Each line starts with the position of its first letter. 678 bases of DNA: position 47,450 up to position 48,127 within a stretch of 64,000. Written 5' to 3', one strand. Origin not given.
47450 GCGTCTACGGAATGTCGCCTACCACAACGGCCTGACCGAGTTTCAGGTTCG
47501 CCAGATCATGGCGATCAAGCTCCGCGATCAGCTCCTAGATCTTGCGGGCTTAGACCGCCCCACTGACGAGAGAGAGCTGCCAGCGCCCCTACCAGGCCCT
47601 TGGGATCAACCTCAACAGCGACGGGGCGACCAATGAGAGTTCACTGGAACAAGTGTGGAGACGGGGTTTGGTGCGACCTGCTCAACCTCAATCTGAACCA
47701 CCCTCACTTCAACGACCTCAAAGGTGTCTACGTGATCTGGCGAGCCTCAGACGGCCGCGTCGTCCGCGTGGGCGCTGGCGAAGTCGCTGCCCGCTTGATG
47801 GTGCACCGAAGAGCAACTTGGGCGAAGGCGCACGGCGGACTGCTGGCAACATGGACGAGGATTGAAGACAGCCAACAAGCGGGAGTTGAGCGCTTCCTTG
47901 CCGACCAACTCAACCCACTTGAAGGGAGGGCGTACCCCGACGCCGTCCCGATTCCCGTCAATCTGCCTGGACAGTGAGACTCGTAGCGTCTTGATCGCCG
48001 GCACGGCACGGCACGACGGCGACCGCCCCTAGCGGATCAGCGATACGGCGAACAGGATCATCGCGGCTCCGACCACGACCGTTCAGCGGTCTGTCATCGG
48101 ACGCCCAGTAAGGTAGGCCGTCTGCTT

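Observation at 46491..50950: Lower-GC mobile island carrying an IS1595 remnant, a HicAB-like module and a coupled membrane-protein/GIY-YIG-like pair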

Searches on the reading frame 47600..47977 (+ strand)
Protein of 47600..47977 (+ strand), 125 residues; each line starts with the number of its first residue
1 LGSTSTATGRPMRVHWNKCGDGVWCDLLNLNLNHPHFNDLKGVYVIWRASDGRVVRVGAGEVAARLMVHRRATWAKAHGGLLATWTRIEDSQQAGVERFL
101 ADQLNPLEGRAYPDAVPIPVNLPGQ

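Call 3: search_protein_families(library=pfam, proteins=[window:47600-47977:+], max_evalue=0.1)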
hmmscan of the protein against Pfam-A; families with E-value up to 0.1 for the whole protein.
window:47600-47977:+ (125 aa): 0 families

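Call 6: search_protein_families(library=padloc, proteins=[window:47600-47977:+], max_evalue=0.1)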
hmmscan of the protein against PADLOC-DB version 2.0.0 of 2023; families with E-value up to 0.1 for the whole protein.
window:47600-47977:+ (125 aa): 1 family
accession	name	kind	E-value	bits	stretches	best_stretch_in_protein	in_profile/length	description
PDLC03779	RT_UG4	-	0.00031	18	1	42-92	62-112/307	DRT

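Call 7: search_protein_families(library=ncbifam, proteins=[window:47600-47977:+], max_evalue=0.1)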
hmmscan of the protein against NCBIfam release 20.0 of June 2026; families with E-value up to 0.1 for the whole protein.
window:47600-47977:+ (125 aa): 0 families

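Call 30: search_protein_families(library=phrogs, proteins=[window:47633-47977:+], max_evalue=0.1)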
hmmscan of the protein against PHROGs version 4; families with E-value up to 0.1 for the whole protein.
window:47633-47977:+ (114 aa): 0 families

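Call 32: search_solved_structures(query=window:47633-47977:+, max_evalue=10)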
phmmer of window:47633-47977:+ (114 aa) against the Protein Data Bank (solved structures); distinct sequences matched with E-value up to 10: 0.

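Call 34: find_homologous_proteins(query=window:47633-47977:+, max_evalue=0.01)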
Query window:47633-47977:+ (114 aa): 51 proteins with E <= 0.01 among 62 candidates.
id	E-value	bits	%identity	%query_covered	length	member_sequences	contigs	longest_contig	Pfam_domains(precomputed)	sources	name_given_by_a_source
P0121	3.6e-74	265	100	100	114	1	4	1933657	-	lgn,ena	-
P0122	1.3e-56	208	76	100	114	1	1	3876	-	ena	-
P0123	9.1e-56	205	76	100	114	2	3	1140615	-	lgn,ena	-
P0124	1.2e-55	205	78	100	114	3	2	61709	-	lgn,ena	-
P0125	1.1e-52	196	75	100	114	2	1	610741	-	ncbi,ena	-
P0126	1.6e-30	124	54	98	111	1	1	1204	-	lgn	-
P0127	2.8e-28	117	50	98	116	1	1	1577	-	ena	-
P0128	6.8e-28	115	56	98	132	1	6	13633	-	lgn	-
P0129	2.3e-26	110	51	98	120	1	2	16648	-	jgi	jgi:hypothetical protein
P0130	6.0e-26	109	48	98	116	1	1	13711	-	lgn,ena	-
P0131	8.0e-24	102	45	98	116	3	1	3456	-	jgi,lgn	jgi:hypothetical protein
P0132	3.3e-23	100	49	98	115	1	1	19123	-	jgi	jgi:hypothetical protein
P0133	9.1e-23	99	48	98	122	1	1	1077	-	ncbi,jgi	-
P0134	2.6e-22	97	51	98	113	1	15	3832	-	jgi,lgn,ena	jgi:hypothetical protein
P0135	3.9e-22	97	47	98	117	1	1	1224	-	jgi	jgi:hypothetical protein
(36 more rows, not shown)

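Call 37: find_encoding_contigs(protein=P0123, flank=7000, max_places=3)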
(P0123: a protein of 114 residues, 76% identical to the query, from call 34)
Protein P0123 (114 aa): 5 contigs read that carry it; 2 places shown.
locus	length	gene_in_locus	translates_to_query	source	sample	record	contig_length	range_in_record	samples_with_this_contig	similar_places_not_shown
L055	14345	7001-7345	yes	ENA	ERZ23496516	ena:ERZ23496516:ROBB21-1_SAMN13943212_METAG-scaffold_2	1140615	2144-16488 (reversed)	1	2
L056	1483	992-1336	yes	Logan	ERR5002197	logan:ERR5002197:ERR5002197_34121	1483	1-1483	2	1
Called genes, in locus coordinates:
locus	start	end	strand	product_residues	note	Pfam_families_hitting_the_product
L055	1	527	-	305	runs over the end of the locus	-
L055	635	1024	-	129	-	-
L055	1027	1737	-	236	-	PF00520:Ion_trans, PF07885:Ion_trans_2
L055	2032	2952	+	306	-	-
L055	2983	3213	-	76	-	PF07927:HicA_toxin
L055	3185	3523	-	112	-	PF24113:DUF7387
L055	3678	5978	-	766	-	PF01590:GAF (weak), PF13185:GAF_2, PF00989:PAS (weak), PF00512:HisKA, PF13581:HATPase_c_2, PF02518:HATPase_c, PF00072:Response_reg, PF00486:Trans_reg_C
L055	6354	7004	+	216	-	-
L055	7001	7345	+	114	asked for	-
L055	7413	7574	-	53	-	-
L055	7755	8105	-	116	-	-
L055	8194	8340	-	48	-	-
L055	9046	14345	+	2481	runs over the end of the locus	?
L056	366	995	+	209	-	-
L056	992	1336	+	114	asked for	-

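Call 38: find_encoding_contigs(protein=P0129, flank=6000, max_places=2)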
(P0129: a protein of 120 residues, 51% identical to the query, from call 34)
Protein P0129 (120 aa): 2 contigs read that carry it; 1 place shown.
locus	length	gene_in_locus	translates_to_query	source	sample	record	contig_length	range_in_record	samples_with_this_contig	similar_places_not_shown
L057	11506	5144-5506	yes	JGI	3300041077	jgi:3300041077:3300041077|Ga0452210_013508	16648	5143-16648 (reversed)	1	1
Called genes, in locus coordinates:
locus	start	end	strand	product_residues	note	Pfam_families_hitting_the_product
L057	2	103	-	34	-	?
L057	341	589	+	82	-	-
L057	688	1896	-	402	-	-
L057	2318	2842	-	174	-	-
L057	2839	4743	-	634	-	PF00580:UvrD-helicase, PF01443:Viral_helicase1 (faint), PF13245:AAA_19, PF13604:AAA_30 (faint), PF13361:UvrD_C, PF13538:UvrD_C_2 (weak)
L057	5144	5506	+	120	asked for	-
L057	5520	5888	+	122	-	PF04307:YdjM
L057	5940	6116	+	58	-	-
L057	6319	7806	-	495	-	-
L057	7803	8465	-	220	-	-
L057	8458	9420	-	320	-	-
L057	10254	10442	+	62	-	-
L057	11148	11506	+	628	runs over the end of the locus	PF09250:Prim-Pol, PF08707:PriCT_2, PF13481:AAA_25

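Call 42: find_related_loci(query=A2, collection=metagenome_contigs, flank=5000)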
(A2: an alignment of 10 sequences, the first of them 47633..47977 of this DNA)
Query A2 (114 aa) in metagenome_contigs; peptide patterns used: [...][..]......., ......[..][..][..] (x = any residue, [..] = any of these).
457 stretches matched a pattern; 129 encode a relative of the query (tblastn E <= 1e-3); the best 80 are kept; 80 distinct loci.
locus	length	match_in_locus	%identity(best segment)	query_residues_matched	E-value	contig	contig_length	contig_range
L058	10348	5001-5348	49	1-112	4e-31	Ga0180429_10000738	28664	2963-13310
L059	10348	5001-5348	49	1-112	4e-31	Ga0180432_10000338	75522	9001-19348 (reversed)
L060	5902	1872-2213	47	2-112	2e-30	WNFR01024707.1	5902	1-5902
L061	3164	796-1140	48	1-112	1e-30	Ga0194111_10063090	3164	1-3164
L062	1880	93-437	45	1-112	2e-30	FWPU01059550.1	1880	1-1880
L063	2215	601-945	49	1-112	2e-30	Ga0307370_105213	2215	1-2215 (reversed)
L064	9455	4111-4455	49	1-112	2e-30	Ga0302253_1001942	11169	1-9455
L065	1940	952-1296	50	1-112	2e-30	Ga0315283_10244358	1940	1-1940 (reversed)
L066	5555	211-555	50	1-112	5e-30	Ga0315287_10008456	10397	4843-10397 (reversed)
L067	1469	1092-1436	49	1-112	6e-30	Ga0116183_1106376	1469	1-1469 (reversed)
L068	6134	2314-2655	47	2-112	4e-29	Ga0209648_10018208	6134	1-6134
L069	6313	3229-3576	45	1-113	7e-29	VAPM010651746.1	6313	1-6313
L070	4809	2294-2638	46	1-112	1e-28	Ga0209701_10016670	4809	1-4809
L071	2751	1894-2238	46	1-112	1e-28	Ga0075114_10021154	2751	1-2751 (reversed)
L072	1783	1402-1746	45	1-112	2e-28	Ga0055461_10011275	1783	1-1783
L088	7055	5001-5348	44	1-112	2e-26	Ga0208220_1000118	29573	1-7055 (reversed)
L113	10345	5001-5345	40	1-112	1e-23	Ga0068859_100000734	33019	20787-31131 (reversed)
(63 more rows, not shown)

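Call 43: find_related_loci(query=A2, collection=viral_contigs, flank=5000)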
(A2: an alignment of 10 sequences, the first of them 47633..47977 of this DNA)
Query A2 (114 aa) in viral_contigs; peptide patterns used: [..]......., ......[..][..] (x = any residue, [..] = any of these).
32 stretches matched a pattern, but none encodes a relative of the query by tblastn (E <= 1e-3).

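Call 46: predict_structure(alignment_id=A1)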
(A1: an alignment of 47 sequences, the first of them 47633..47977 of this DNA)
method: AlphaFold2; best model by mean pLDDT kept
length: 114 residues; sequences in the alignment: 47
mean_pLDDT: 93.2   pTM: 0.87
mean pLDDT of the five models: 93.2, 92.8, 92.1, 91.0, 89.5
residues with pLDDT >= 90: 92; 70-90: 21; 50-70: 1; < 50: 0
segments of 3 or more residues with pLDDT < 50: none
pLDDT, mean of each block of 10 residues (from residue 1): 92 93 95 96 96 95 87 97 97 87 92 91
secondary structure, 60 per line:
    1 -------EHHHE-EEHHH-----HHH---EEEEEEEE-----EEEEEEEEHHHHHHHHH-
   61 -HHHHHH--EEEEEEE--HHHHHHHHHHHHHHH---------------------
elements in order: E30-37 E43-50 H51-59 H62-67 E70-76 H79-93

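Call 50: fold_search(model_id=the predicted structure, library=pdb)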
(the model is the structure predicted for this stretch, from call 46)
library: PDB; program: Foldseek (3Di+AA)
matches with E <= 10: 171; with E <= 0.001: 0
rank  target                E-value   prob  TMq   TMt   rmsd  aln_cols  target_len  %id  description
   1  1ycz                  1.5e-02  1.00  0.49  0.61   5.2        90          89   12  Crystal structure of the GIY-YIG N-terminal endonuclease domain of UvrC from Thermotoga maritima (released 2005-03-01)
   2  1yd3                  2.8e-02  0.99  0.49  0.60   5.3        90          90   13  Crystal structure of the GIY-YIG N-terminal endonuclease domain of UvrC from Thermotoga maritima: Point mutant Y43F boun (released 2005-03-01)
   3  1yd5                  2.8e-02  0.99  0.47  0.58   5.3        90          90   11  Crystal structure of the GIY-YIG N-terminal endonuclease domain of UvrC from Thermotoga maritima: Point mutant N88A boun (released 2005-03-01)
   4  1yd2                  3.0e-02  0.99  0.48  0.59   5.4        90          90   11  Crystal structure of the GIY-YIG N-terminal endonuclease domain of UvrC from Thermotoga maritima: Point mutant Y19F boun (released 2005-03-01)
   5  1yd4                  4.9e-02  0.98  0.48  0.60   5.3        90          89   13  Crystal structure of the GIY-YIG N-terminal endonuclease domain of UvrC from Thermotoga maritima: Point mutant Y29F boun (released 2005-03-01)
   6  1yd6_C                6.3e-02  0.99  0.49  0.58   2.6        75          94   15  Crystal structure of the GIY-YIG N-terminal endonuclease domain of UvrC from Bacillus caldotenax (released 2005-03-01)
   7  1yd6_D                1.4e-01  0.96  0.47  0.55   2.8        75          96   15  Crystal structure of the GIY-YIG N-terminal endonuclease domain of UvrC from Bacillus caldotenax (released 2005-03-01)
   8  1yd6_B                1.6e-01  0.98  0.50  0.63   2.5        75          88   15  Crystal structure of the GIY-YIG N-terminal endonuclease domain of UvrC from Bacillus caldotenax (released 2005-03-01)
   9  1yd6_A                1.8e-01  0.95  0.50  0.58   4.9        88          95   12  Crystal structure of the GIY-YIG N-terminal endonuclease domain of UvrC from Bacillus caldotenax (released 2005-03-01)
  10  2lwf_MODEL_1_A        2.2e-01  0.75  0.33  0.32   2.9        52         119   21  Structure of N-terminal domain of a plant Grx (released 2013-05-22)
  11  9u75_A                3.6e-01  0.30  0.35  0.17   7.6       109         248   13  5hmC specific restriction endonuclease Escherichia coli E. coli O157:H7 PD-T4-3 (released 2026-02-11)
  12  9pzg_V                4.9e-01  0.20  0.35  0.17  16.6        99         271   14  Bacterial ribosomal 2'-O-methyltransferase RsmI in complex with the small ribosomal subunit (released 2025-09-24)
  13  7yhs_I                6.7e-01  0.06  0.20  0.10   8.1        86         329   14  Structure of Csy-AcrIF4-dsDNA (released 2023-03-29)
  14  9u7u                  7.1e-01  0.47  0.41  0.21   4.3        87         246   17  5hmC specific restriction endonuclease Escherichia coli APEC O1 PD-T4-3 (released 2026-02-11)
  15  9u75_D                8.1e-01  0.51  0.41  0.21   4.0        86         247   19  5hmC specific restriction endonuclease Escherichia coli E. coli O157:H7 PD-T4-3 (released 2026-02-11)
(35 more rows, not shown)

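Call 78: search_dna_similar(query=window:47633-47977:+, collection=plasmids, mode=protein, max_evalue=0.001, max_rows=20)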
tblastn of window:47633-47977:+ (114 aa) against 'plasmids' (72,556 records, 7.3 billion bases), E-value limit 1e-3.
No match.

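Call 92: search_protein_families(library=pfam, proteins=[L088:3982-4938:+, L088:6507-6737:+, L055:3185-3523:-, L113:3936-4985:+], max_evalue=1)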
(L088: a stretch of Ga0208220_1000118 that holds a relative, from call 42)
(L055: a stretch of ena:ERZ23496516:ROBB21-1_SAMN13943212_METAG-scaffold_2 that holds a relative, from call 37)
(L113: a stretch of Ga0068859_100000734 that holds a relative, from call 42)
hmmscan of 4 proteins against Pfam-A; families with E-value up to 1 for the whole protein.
L088:3982-4938:+ (318 aa): 3 families
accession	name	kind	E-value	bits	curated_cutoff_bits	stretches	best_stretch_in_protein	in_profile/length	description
PF07885.22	Ion_trans_2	-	3.2e-11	43.4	22.5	1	42-119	4-73/79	Ion channel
PF06271.18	RDD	-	0.13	13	24.1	1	19-58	4-34/137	RDD family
PF25200.1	DUF7833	-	0.18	12.3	24.3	0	126-156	18-49/63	Family of unknown function (DUF7833)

L088:6507-6737:+ (76 aa): 2 families
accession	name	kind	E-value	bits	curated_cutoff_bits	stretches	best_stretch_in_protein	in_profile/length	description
PF21983.2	NikA-like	-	0.00014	22.4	27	1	32-69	1-38/72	Mobilization protein NikA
PF16777.11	RHH_7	-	0.004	17.9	27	1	20-74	16-70/74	Transcriptional regulator, RHH-like, CopG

L055:3185-3523:- (112 aa): 4 families
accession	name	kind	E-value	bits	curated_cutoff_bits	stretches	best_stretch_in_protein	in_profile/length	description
PF24113.1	DUF7387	-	3e-08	34.4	27.9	1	17-57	17-57/85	Family of unknown function (DUF7387)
PF12910.14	PHD_like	-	0.069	13.6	27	1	9-57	54-102/141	Antitoxin of toxin-antitoxin, RelE / RelB, TA system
PF15919.11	HicB_lk_antitox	-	0.08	13.5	27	1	19-62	8-52/123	HicB_like antitoxin of bacterial toxin-antitoxin system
PF01851.28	PC_rep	-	0.11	13.4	21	1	31-51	6-26/35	Proteasome/cyclosome repeat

L113:3936-4985:+ (349 aa): 2 families
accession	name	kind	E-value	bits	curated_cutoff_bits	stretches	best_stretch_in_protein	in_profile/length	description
PF07885.22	Ion_trans_2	-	3.5e-13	49.7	22.5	1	54-136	3-75/79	Ion channel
PF00520.37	Ion_trans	-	0.0065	16.1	25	1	55-134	135-229/241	Ion transport protein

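Call 111: find_encoding_contigs(protein=P0124, flank=8000, max_places=2)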
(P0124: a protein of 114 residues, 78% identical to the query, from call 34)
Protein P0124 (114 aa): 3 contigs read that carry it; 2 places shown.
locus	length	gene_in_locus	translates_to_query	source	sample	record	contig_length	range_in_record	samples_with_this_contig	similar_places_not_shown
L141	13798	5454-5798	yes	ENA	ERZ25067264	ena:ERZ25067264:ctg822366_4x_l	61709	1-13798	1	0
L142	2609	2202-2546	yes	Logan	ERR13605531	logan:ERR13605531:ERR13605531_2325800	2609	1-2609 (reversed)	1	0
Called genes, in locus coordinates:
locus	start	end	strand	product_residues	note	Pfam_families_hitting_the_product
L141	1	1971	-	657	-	?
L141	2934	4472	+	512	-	PF13688:Reprolysin_5, PF13582:Reprolysin_3 (faint)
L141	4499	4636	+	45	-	-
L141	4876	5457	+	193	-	-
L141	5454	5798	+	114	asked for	-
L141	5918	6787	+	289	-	PF20466:MmeI_TRD (faint)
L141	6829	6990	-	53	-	-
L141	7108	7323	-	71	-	-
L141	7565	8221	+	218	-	-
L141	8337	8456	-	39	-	-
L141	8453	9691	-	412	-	-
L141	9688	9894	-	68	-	-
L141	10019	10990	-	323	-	PF12760:Zn_ribbon_IS1595 (weak), PF12762:DDE_Tnp_IS1595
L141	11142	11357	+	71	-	-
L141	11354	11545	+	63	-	-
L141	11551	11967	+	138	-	-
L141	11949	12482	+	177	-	PF08937:ThsB_TIR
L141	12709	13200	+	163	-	PF14280:DUF4365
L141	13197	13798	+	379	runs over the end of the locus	-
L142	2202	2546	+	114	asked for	-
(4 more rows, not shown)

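Call 112: find_encoding_contigs(protein=P0125, flank=8000, max_places=2)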
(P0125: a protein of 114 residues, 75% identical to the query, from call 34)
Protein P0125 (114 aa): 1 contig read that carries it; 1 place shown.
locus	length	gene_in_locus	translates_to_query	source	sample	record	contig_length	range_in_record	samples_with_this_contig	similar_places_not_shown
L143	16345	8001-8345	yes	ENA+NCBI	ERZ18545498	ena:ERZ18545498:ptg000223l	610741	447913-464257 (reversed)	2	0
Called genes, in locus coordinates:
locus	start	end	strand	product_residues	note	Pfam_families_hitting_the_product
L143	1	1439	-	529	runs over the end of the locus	PF02538:Hydantoinase_B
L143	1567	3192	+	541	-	PF00501:AMP-binding, PF13193:AMP-binding_C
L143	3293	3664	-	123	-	PF22513:FitA-like_RHH (weak)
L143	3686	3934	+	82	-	-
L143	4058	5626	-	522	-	PF13175:AAA_15 (faint), PF13304:AAA_21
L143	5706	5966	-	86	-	-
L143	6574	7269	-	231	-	PF01555:N6_N4_Mtase, PF02945:Endonuclease_7, PF01844:HNH, PF14279:HNH_5 (weak)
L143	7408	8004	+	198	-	-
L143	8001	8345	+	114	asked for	-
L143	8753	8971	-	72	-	-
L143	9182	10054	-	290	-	PF13749:HATPase_c_4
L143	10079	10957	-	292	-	PF20434:BD-FAE, PF07859:Abhydrolase_3, PF01738:DLH (weak), PF00326:Peptidase_S9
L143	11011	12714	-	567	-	PF01979:Amidohydro_1 (faint)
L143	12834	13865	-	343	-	PF00571:CBS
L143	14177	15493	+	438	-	PF00144:Beta-lactamase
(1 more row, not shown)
